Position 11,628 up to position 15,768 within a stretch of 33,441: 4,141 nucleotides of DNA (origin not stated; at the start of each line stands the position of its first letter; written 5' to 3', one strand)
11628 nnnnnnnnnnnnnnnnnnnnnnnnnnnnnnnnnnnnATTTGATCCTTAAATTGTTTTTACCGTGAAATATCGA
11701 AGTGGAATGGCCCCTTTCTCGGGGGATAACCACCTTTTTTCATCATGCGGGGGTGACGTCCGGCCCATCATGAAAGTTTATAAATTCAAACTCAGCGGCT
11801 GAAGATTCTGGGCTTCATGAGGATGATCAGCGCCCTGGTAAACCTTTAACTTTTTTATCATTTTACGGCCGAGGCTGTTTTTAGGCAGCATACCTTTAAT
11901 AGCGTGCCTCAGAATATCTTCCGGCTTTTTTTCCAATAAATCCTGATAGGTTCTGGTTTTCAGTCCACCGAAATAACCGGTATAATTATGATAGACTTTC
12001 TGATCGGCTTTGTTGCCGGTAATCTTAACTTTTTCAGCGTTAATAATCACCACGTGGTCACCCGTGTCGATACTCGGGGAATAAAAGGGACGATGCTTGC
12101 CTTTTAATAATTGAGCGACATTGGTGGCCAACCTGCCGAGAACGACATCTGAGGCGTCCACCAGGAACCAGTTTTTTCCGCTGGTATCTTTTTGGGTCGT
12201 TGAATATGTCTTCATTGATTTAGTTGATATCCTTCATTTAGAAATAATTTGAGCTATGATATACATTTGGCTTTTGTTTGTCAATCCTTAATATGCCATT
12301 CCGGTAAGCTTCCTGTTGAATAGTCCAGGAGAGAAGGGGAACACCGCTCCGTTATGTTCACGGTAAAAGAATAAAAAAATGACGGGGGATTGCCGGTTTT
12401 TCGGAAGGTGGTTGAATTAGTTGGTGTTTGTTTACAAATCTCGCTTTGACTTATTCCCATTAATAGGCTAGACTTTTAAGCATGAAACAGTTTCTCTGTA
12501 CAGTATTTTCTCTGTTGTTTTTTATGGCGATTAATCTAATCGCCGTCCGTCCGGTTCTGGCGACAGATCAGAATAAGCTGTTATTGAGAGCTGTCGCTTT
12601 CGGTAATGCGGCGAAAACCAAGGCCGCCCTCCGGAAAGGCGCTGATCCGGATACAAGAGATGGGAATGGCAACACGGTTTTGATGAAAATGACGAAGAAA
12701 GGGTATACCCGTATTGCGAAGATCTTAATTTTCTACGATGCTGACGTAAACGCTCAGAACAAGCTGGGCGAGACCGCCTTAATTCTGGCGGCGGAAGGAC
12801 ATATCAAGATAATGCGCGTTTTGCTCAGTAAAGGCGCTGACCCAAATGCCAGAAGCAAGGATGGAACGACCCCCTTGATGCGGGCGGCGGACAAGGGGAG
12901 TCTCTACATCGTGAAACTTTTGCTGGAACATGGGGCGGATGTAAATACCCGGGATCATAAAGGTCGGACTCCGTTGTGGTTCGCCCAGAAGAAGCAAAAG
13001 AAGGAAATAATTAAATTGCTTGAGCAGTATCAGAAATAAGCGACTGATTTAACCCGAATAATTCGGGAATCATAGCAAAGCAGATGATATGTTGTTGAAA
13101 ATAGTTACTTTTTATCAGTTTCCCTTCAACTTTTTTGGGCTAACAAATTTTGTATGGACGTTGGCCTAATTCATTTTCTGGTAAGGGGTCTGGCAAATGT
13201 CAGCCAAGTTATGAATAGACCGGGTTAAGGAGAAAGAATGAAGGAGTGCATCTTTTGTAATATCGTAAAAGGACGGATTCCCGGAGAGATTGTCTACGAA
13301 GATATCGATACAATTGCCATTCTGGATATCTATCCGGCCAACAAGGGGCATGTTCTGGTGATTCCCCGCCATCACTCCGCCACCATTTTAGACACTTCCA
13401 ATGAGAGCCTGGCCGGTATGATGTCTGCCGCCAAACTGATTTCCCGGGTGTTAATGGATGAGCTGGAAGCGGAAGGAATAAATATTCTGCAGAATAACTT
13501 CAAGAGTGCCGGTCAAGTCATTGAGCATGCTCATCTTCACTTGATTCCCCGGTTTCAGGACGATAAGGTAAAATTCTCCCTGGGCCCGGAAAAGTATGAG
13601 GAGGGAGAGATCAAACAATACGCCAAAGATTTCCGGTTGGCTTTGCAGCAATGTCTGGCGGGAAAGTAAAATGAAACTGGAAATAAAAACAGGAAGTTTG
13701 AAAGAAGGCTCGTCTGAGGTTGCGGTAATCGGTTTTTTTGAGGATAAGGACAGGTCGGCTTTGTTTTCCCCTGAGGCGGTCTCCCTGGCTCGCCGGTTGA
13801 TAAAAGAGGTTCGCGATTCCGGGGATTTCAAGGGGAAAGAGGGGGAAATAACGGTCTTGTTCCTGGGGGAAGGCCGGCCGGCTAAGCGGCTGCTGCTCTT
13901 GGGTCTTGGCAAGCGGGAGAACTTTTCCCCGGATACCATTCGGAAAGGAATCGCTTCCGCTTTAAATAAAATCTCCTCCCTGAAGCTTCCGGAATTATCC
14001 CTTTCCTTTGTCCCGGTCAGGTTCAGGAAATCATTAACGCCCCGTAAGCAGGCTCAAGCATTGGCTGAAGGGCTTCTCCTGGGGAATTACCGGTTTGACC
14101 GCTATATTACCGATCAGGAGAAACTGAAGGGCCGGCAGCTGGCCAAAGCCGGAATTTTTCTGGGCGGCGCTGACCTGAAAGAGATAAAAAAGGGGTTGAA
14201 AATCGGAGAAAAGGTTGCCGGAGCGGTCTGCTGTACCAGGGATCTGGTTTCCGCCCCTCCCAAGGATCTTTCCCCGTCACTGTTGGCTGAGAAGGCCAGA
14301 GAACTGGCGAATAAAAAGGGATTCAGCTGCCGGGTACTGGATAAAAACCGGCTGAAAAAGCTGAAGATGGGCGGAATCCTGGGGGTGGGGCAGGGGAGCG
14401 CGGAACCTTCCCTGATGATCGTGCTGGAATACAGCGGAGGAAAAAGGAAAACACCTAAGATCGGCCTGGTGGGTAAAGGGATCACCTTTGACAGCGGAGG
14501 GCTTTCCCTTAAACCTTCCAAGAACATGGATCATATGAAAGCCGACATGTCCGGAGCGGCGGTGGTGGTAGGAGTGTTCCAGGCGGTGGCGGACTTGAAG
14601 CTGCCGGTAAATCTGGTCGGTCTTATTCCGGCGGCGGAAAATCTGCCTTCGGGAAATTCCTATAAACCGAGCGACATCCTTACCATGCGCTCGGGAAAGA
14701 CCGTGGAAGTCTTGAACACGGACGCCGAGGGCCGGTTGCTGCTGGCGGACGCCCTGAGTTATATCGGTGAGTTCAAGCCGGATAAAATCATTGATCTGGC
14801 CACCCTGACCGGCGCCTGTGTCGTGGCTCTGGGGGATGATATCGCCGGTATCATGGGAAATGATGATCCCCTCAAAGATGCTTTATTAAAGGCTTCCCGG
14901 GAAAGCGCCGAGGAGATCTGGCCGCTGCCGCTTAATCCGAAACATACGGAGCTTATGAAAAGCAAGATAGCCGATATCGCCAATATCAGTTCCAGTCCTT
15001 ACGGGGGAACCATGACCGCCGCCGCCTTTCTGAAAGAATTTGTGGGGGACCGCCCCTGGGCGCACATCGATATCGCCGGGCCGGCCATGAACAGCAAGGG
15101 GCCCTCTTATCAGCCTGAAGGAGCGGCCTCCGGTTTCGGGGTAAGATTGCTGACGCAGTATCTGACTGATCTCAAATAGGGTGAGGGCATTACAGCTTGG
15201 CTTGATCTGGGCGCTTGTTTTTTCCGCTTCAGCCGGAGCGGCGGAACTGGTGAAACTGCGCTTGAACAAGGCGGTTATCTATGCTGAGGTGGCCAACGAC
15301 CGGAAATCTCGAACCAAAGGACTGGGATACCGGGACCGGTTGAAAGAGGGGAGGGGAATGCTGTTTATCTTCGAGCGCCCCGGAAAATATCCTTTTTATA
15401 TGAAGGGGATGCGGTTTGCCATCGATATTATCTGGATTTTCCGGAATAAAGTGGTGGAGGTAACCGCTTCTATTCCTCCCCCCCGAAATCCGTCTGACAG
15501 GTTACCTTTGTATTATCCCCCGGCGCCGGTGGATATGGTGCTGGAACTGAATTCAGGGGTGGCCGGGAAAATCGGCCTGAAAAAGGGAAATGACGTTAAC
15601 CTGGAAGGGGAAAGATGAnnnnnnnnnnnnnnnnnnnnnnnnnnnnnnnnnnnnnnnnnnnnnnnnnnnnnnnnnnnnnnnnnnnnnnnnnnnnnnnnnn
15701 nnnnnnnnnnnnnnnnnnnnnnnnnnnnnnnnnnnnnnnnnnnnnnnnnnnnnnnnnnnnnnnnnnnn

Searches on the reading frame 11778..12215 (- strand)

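Call 17: search_protein_families(library=pfam, proteins=[window:11778-12215:-], max_evalue=0.0001)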
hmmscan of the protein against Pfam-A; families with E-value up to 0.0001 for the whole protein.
window:11778-12215:- (145 aa): 1 family
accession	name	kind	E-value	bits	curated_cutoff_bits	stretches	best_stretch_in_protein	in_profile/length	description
PF00572.24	Ribosomal_L13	-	1.1e-48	164.7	23.8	1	14-132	1-119/119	Ribosomal protein L13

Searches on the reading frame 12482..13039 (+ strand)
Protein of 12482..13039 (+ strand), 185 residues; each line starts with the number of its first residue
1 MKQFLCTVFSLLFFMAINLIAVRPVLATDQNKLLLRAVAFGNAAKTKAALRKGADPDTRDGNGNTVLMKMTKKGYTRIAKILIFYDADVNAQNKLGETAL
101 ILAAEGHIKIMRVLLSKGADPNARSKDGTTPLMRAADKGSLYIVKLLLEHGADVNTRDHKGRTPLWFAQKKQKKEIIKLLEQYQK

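Call 17: search_protein_families(library=pfam, proteins=[window:12482-13039:+], max_evalue=0.0001)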
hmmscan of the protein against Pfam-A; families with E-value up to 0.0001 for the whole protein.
window:12482-13039:+ (185 aa): 6 families
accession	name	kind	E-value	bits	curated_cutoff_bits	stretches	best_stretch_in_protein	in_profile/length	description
PF00023.36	Ank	-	1e-31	107.6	21.1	2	127-158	1-32/33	Ankyrin repeat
PF12796.13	Ank_2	-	3.4e-31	108.1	27.3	2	34-124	1-89/90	Ankyrin repeats (3 copies)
PF13637.12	Ank_4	-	3.2e-26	91.2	22.7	2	102-148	4-50/50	Ankyrin repeats (many copies)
PF13857.12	Ank_5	-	1.4e-25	89.5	27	3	114-165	1-53/56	Ankyrin repeats (many copies)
PF13606.12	Ank_3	-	3.7e-17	60.9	22.3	0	129-156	3-30/30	Ankyrin repeat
PF24521.3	Ank_KRIT1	-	8.9e-09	35.7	80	1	92-175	41-132/149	KRIT1 ankyrin-repeats domain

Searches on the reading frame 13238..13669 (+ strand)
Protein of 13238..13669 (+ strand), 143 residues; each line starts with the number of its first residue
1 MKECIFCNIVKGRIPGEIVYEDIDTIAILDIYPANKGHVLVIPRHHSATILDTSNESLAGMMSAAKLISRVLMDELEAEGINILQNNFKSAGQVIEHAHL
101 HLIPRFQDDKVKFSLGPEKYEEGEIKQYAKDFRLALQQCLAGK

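Call 17: search_protein_families(library=pfam, proteins=[window:13238-13669:+], max_evalue=0.0001)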
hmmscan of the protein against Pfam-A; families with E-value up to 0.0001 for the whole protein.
window:13238-13669:+ (143 aa): 2 families
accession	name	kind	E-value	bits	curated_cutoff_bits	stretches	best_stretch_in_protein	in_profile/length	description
PF01230.28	HIT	-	1.1e-24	87.3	21.5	1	12-107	2-97/98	HIT domain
PF11969.13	DcpS_C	-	5e-14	53.2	24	1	3-104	1-101/114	Scavenger mRNA decapping enzyme C-term binding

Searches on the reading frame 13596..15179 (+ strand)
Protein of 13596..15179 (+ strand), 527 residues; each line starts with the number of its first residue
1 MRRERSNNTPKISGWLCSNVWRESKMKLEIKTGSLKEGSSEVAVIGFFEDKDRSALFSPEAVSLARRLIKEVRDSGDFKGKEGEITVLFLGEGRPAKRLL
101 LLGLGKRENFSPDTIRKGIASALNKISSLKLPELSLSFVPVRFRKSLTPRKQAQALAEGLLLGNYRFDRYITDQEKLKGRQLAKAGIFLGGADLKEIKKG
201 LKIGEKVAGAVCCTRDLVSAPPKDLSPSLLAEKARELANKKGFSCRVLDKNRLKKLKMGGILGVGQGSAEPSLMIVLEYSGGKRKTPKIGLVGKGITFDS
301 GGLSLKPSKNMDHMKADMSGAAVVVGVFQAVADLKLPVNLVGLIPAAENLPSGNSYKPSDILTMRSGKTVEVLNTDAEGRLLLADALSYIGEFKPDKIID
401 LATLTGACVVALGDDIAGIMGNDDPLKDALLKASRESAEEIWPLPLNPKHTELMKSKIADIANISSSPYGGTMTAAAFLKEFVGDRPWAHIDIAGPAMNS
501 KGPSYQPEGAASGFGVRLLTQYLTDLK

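Call 17: search_protein_families(library=pfam, proteins=[window:13596-15179:+], max_evalue=0.0001)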
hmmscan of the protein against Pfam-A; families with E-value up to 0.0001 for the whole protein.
window:13596-15179:+ (527 aa): 2 families
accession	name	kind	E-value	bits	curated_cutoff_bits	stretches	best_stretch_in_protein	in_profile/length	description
PF00883.26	Peptidase_M17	-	9.8e-124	413.1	25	1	214-519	3-309/310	Cytosol aminopeptidase family, catalytic domain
PF02789.23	Peptidase_M17_N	-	1.4e-23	83.7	23.4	1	44-172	1-127/129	Cytosol aminopeptidase family, N-terminal domain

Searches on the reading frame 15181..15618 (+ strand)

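Call 17: search_protein_families(library=pfam, proteins=[window:15181-15618:+], max_evalue=0.0001)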
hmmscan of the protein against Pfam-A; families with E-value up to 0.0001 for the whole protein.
window:15181-15618:+ (145 aa): 1 family
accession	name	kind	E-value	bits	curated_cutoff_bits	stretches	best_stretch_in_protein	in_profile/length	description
PF02643.20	DUF192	-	1.5e-24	86.4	27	1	34-140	2-95/96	Uncharacterized ACR, COG1430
